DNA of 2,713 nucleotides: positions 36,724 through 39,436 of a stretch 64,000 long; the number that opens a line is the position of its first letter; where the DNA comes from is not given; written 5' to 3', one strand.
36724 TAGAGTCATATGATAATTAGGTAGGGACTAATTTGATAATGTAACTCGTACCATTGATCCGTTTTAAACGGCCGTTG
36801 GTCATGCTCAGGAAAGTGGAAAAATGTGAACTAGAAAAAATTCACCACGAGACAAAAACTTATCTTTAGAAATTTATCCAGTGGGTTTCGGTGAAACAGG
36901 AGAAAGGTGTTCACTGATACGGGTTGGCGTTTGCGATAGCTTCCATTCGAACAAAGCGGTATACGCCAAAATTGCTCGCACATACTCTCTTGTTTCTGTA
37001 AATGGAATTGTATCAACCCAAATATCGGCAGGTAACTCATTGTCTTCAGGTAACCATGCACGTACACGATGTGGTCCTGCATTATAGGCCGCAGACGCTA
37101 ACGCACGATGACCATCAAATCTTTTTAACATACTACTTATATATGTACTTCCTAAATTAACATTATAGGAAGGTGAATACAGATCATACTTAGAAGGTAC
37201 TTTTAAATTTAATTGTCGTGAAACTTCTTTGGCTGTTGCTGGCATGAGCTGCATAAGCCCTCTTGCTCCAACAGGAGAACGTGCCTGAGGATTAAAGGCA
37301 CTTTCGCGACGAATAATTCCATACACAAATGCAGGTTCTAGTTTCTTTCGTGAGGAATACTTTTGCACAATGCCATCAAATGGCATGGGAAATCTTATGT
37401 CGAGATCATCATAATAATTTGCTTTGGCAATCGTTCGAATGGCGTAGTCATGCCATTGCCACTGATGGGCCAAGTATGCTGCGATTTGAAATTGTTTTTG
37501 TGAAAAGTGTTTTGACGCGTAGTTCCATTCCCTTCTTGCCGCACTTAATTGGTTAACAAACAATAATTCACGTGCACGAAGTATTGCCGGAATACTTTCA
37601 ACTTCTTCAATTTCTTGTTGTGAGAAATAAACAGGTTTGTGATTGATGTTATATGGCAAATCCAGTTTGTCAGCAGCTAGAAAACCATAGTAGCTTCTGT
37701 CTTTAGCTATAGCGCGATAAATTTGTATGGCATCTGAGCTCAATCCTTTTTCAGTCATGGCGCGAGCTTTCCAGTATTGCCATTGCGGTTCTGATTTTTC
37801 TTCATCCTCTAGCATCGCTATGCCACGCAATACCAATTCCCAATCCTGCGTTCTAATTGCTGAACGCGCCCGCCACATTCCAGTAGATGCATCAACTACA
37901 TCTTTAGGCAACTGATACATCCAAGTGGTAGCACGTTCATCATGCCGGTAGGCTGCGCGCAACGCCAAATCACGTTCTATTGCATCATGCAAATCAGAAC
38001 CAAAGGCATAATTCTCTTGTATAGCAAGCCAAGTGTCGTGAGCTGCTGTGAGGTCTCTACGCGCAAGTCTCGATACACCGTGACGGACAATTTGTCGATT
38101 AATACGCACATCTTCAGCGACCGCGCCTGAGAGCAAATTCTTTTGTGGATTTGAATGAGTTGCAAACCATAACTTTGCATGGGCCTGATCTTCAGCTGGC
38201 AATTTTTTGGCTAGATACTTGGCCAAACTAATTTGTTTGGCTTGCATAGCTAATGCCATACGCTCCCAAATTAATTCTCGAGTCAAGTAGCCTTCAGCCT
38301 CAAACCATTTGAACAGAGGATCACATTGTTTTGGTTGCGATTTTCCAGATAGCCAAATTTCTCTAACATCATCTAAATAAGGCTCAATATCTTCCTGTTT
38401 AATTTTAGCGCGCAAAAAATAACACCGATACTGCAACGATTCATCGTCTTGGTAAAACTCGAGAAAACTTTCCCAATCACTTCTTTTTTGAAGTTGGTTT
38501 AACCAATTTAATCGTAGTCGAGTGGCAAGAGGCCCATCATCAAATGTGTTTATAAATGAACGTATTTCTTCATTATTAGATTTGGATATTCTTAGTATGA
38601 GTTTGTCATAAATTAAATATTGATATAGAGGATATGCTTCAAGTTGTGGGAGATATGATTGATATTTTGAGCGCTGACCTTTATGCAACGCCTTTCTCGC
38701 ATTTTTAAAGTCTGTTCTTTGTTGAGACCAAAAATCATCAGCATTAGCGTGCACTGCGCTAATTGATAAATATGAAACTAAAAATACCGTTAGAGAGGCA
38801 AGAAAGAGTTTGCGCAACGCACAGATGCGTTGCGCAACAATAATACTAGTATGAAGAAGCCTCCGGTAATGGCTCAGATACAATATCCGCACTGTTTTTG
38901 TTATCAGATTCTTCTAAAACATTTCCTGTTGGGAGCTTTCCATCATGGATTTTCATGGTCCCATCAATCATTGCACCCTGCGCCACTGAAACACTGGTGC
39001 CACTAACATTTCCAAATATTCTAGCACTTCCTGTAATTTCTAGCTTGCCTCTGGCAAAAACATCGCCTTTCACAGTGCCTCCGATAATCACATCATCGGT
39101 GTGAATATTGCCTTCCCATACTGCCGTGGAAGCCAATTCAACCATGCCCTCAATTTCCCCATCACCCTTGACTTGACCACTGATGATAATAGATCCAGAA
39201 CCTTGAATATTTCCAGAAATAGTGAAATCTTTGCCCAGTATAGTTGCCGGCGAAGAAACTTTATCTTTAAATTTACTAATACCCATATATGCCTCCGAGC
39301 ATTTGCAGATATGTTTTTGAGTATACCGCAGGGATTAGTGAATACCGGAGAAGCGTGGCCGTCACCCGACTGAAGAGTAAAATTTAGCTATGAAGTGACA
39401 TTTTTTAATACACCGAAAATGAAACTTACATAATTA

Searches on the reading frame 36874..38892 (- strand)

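Call 57: search_protein_families(library=pfam, proteins=[window:36874-38892:-], max_evalue=1e-8)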
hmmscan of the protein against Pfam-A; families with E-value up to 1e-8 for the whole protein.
window:36874-38892:- (672 aa): 2 families
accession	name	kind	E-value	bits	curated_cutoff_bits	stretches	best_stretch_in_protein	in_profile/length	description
PF01464.25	SLT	-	2.3e-31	108.2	21.3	1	509-622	3-113/117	Transglycosylase SLT domain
PF14718.12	SLT_L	-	5.3e-19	68.6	25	1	431-497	2-68/68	Soluble lytic murein transglycosylase L domain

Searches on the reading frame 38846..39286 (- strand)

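Call 57: search_protein_families(library=pfam, proteins=[window:38846-39286:-], max_evalue=1e-8)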
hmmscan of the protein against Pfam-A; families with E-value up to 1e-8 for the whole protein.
window:38846-39286:- (146 aa): 1 family
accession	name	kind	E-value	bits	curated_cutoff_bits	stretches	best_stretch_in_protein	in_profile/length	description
PF04519.19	Bactofilin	-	2.6e-20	72.9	27.9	1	15-111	1-97/98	Polymer-forming cytoskeletal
